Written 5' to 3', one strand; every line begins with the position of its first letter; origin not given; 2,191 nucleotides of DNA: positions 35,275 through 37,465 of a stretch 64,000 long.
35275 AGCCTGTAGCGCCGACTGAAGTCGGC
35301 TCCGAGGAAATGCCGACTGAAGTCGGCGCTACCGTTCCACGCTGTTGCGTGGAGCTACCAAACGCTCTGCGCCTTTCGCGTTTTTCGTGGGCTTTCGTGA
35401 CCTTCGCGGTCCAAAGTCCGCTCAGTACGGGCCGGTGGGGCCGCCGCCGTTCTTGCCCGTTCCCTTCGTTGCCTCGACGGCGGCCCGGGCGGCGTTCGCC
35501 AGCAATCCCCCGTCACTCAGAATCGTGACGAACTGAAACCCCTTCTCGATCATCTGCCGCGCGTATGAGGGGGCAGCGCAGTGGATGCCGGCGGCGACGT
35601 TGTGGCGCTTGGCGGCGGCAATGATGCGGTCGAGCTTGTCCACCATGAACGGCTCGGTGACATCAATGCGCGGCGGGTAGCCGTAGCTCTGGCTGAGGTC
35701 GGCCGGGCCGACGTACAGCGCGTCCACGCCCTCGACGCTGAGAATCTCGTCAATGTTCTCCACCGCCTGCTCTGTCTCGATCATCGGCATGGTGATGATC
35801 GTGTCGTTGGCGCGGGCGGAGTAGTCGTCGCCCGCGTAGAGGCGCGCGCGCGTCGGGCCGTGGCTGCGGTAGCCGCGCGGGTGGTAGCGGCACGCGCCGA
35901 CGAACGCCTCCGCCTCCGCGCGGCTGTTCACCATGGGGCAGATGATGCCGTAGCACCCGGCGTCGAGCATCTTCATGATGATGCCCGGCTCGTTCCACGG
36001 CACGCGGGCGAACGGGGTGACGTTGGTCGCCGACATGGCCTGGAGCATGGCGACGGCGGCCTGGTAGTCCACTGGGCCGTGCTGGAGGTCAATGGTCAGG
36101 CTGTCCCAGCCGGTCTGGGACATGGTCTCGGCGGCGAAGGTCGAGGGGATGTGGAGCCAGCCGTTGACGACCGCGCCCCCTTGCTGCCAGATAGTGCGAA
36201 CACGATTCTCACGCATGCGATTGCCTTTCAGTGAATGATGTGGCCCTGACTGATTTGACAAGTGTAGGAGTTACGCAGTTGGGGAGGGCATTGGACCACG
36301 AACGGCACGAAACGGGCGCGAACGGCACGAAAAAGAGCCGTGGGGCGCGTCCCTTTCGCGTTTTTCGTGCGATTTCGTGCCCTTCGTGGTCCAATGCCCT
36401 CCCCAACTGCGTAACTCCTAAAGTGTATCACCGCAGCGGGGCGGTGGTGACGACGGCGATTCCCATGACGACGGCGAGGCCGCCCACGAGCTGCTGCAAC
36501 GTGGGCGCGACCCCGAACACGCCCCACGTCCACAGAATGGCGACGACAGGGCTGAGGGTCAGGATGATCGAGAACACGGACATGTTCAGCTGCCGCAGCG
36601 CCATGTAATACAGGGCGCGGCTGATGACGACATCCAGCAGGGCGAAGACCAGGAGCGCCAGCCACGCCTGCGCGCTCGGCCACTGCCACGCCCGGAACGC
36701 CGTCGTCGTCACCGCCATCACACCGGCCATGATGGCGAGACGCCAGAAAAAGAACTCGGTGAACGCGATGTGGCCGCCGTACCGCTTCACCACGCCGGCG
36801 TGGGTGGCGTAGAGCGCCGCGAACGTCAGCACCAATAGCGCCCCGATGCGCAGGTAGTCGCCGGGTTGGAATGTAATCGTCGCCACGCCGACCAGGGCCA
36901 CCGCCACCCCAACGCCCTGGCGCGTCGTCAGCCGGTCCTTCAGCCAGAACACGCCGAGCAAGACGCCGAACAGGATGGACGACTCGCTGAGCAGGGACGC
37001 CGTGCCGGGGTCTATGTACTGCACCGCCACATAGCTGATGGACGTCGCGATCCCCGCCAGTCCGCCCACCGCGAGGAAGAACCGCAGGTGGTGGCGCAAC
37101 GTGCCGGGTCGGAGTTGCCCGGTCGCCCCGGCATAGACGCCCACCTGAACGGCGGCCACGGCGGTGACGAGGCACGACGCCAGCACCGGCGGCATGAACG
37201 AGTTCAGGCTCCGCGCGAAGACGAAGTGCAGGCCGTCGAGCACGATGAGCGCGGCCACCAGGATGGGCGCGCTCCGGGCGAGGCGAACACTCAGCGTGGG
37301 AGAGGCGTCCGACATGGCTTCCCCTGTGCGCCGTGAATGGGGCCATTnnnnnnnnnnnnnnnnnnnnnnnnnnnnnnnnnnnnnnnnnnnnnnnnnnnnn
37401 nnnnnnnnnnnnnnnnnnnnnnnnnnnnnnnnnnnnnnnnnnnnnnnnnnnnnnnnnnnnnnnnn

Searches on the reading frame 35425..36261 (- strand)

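Call 31: search_protein_families(library=pfam, proteins=[window:35425-36261:-], max_evalue=0.001)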
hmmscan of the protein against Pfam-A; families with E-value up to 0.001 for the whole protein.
window:35425-36261:- (279 aa): 1 family
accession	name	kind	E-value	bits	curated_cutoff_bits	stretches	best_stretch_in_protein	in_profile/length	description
PF03328.21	HpcH_HpaI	-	9.6e-36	123.6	25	1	42-257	12-221/221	HpcH/HpaI aldolase/citrate lyase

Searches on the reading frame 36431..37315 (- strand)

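Call 31: search_protein_families(library=pfam, proteins=[window:36431-37315:-], max_evalue=0.001)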
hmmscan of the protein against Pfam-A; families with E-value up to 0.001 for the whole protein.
window:36431-37315:- (295 aa): 1 family
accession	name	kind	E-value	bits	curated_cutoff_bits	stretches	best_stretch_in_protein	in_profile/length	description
PF00892.27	EamA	-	2.9e-27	96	28.2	2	157-290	2-134/135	EamA-like transporter family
